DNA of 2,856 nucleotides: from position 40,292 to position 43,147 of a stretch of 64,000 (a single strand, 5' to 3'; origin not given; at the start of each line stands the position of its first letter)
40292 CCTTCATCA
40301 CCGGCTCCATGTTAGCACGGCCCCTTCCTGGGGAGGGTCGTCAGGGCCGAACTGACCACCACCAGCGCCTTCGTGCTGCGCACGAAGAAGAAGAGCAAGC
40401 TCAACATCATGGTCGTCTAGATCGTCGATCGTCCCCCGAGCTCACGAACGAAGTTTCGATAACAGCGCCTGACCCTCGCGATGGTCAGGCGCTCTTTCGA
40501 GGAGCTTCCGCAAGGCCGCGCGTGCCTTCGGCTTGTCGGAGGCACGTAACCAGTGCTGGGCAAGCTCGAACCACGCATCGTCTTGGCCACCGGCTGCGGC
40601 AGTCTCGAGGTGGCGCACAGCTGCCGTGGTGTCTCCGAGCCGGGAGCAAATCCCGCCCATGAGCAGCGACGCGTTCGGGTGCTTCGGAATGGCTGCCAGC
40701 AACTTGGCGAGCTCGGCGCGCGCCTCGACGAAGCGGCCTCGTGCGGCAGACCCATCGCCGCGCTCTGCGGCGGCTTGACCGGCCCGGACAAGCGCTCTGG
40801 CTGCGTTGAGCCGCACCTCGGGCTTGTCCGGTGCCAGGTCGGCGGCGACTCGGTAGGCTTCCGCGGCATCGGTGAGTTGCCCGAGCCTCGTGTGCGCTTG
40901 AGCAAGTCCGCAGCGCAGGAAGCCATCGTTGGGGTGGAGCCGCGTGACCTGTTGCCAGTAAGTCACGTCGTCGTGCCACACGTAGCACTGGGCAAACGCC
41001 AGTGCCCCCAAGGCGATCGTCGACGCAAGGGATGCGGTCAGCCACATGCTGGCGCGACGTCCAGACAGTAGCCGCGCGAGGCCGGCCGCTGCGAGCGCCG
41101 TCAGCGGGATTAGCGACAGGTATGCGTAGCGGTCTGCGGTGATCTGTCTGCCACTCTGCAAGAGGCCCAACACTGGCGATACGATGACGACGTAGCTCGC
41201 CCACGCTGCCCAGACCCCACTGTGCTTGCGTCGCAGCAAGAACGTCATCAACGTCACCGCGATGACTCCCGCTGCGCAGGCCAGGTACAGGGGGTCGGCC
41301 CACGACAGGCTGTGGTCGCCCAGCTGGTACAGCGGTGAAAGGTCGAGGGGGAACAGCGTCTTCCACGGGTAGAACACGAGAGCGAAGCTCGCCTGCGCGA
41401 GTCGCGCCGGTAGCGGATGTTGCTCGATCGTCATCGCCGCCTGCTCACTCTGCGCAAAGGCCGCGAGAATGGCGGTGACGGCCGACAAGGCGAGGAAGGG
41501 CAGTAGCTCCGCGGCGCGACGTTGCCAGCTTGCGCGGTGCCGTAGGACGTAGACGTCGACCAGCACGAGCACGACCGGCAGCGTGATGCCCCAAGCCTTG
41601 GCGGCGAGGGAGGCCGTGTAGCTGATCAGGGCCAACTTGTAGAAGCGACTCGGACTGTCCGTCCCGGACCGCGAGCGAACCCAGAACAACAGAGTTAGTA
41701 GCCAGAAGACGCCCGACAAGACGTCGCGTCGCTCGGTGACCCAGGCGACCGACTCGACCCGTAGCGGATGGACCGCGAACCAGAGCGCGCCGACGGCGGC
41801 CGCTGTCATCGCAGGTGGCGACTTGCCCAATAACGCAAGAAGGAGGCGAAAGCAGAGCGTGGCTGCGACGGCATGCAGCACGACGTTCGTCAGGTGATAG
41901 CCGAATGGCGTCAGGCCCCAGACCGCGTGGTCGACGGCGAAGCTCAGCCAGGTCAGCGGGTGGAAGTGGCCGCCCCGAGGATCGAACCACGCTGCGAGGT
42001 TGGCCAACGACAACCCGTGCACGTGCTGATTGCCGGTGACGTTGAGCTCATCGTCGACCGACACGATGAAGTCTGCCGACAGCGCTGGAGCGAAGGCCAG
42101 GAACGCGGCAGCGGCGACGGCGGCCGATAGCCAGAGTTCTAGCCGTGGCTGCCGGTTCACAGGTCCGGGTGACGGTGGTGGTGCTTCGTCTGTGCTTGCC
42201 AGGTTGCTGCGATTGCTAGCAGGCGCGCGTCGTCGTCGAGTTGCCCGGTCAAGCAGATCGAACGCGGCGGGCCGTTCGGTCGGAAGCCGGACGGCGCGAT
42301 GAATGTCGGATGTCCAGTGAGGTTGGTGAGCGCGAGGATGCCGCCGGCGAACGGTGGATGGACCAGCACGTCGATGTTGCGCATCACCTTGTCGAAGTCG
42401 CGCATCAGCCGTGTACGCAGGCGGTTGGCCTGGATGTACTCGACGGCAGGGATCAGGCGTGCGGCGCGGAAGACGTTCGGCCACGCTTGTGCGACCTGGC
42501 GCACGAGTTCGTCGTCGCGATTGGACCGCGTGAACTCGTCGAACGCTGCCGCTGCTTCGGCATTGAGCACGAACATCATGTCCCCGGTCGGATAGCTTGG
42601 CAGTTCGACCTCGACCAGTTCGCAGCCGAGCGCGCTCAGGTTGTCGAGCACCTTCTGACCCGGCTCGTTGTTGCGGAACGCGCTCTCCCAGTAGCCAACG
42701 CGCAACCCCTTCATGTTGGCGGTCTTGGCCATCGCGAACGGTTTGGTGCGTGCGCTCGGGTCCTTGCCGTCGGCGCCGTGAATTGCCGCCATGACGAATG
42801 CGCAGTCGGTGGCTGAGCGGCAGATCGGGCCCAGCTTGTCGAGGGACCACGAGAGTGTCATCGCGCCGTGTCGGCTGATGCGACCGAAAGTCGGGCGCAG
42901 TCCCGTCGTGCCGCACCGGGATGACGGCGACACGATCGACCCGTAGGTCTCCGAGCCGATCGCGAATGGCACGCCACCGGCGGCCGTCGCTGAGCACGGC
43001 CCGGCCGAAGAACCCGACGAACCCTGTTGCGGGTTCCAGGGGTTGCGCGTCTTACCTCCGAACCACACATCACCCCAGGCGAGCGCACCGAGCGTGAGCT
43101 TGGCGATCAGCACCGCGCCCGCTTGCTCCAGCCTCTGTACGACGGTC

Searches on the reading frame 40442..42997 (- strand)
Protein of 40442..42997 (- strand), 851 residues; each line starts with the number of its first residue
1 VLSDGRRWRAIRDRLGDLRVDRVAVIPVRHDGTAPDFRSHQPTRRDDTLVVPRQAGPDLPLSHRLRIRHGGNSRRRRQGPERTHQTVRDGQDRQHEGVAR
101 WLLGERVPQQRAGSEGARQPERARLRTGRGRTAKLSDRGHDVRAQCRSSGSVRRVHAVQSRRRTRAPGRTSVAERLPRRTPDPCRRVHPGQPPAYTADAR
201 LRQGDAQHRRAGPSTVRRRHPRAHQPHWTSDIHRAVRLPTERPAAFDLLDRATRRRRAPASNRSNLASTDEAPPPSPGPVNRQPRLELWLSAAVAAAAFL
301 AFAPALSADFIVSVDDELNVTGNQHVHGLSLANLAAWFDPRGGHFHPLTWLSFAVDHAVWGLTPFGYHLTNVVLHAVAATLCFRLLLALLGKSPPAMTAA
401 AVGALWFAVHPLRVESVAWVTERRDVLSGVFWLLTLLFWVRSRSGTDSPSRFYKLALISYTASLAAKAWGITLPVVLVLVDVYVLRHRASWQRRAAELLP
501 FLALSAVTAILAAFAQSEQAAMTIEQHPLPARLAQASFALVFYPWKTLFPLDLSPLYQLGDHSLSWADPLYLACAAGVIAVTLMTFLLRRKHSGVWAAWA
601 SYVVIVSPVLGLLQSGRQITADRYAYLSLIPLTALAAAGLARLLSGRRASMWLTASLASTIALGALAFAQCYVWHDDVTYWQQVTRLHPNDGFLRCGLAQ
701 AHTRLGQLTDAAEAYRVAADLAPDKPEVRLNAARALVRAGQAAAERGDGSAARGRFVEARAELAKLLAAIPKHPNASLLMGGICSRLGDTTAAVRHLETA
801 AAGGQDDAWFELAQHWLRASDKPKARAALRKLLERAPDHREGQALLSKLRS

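Call 6: search_protein_families(library=pfam, proteins=[window:40442-42997:-], max_evalue=0.001)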
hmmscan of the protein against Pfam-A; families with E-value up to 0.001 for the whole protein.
window:40442-42997:- (851 aa): 13 families
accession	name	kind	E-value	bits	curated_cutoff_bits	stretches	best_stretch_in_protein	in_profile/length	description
PF14559.12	TPR_19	-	3.1e-15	56.7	25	2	788-849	5-68/68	Tetratricopeptide repeat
PF07719.23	TPR_2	-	7.1e-11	41.8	27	0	807-839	2-34/34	Tetratricopeptide repeat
PF13428.12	TPR_14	-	3.9e-09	36.7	23.5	0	698-735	7-44/44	Tetratricopeptide repeat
PF13432.12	TPR_16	-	3.4e-08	34.2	32.7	2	786-838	9-63/65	Tetratricopeptide repeat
PF13424.12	TPR_12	-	7.4e-05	23.3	30.1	0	751-802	14-73/77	Tetratricopeptide repeat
PF13174.12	TPR_6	-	0.00013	22.8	26.3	0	807-839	1-33/33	Tetratricopeptide repeat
PF13431.12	TPR_17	-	0.00015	22.2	24.4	0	681-711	2-32/34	Tetratricopeptide repeat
PF13414.12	TPR_11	-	0.00015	21.8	26.8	0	700-739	2-41/42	TPR repeat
PF23914.1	TPR_CcmH_CycH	-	0.00035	20.9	42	0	698-796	56-143/158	Cytochrome c-type biogenesis protein H TPR domain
PF13181.12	TPR_8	-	0.00043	20.7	25.7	0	696-724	5-33/34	Tetratricopeptide repeat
PF13176.12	TPR_7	-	0.00048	20.4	27.9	0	698-727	5-34/36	Tetratricopeptide repeat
PF00515.34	TPR_1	-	0.00077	19.6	27.8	0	696-724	5-33/34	Tetratricopeptide repeat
PF12895.13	ANAPC3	-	0.00079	20.1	27.2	0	689-740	23-70/82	Anaphase-promoting complex, cyclosome, subunit 3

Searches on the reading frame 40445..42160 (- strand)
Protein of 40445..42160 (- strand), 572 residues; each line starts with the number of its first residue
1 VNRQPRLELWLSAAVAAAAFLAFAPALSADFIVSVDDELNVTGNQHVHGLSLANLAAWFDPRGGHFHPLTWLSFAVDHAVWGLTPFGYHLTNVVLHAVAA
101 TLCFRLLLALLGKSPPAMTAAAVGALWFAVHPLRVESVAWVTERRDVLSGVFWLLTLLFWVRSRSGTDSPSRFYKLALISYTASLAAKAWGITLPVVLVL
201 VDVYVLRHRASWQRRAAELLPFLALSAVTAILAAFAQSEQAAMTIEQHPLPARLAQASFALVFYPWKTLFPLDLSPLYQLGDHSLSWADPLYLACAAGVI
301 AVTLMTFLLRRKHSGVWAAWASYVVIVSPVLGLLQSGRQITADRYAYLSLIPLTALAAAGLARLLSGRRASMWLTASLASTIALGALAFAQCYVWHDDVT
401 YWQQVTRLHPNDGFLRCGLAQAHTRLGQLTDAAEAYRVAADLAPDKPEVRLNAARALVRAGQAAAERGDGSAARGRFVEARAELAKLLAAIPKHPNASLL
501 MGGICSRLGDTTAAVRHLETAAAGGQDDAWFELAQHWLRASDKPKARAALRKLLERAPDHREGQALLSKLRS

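Call 66: search_protein_families(library=ncbifam, proteins=[window:40445-42160:-], max_evalue=0.00001)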
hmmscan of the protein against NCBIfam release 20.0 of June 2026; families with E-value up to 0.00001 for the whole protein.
window:40445-42160:- (572 aa): 3 families
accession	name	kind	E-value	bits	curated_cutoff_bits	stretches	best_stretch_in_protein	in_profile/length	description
TIGR02917.1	PEP_TPR_lipo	equivalog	8.1e-09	33.9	312.2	0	475-565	377-469/899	XrtA/PEP-CTERM system TPR-repeat protein PrsT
TIGR02552.1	LcrH_SycD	equivalog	1.6e-07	31.2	104.8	0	417-463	56-102/136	SycD/LcrH family type III secretion system chaperone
NF033920.0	C39_PA2778_fam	equivalog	5.3e-07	29.3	150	0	390-465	167-242/255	PA2778 family cysteine peptidase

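Call 67: search_protein_families(library=pfam, proteins=[window:40445-42160:-], max_evalue=0.001)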
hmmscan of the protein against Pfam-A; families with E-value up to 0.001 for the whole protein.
window:40445-42160:- (572 aa): 12 families
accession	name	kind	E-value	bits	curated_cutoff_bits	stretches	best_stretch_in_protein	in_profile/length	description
PF14559.12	TPR_19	-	6.8e-16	58.8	25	2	509-570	5-68/68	Tetratricopeptide repeat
PF07719.23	TPR_2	-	5.1e-12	45.4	27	0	528-560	2-34/34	Tetratricopeptide repeat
PF13428.12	TPR_14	-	6.1e-11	42.3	23.5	0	419-456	7-44/44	Tetratricopeptide repeat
PF13432.12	TPR_16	-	8.6e-09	36.1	32.7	2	507-559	9-63/65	Tetratricopeptide repeat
PF13431.12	TPR_17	-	2.7e-05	24.5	24.4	0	402-432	2-32/34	Tetratricopeptide repeat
PF13174.12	TPR_6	-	4.5e-05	24.3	26.3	0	528-560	1-33/33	Tetratricopeptide repeat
PF13414.12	TPR_11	-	5.1e-05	23.3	26.8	0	421-460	2-41/42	TPR repeat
PF13181.12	TPR_8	-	8.4e-05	22.9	25.7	0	417-445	5-33/34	Tetratricopeptide repeat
PF23914.1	TPR_CcmH_CycH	-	0.00014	22.2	42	0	419-517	56-143/158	Cytochrome c-type biogenesis protein H TPR domain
PF13176.12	TPR_7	-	0.00017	21.9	27.9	0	419-448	5-34/36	Tetratricopeptide repeat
PF00515.34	TPR_1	-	0.00017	21.7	27.8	0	417-445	5-33/34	Tetratricopeptide repeat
PF12895.13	ANAPC3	-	0.0002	22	27.2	0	410-461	23-70/82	Anaphase-promoting complex, cyclosome, subunit 3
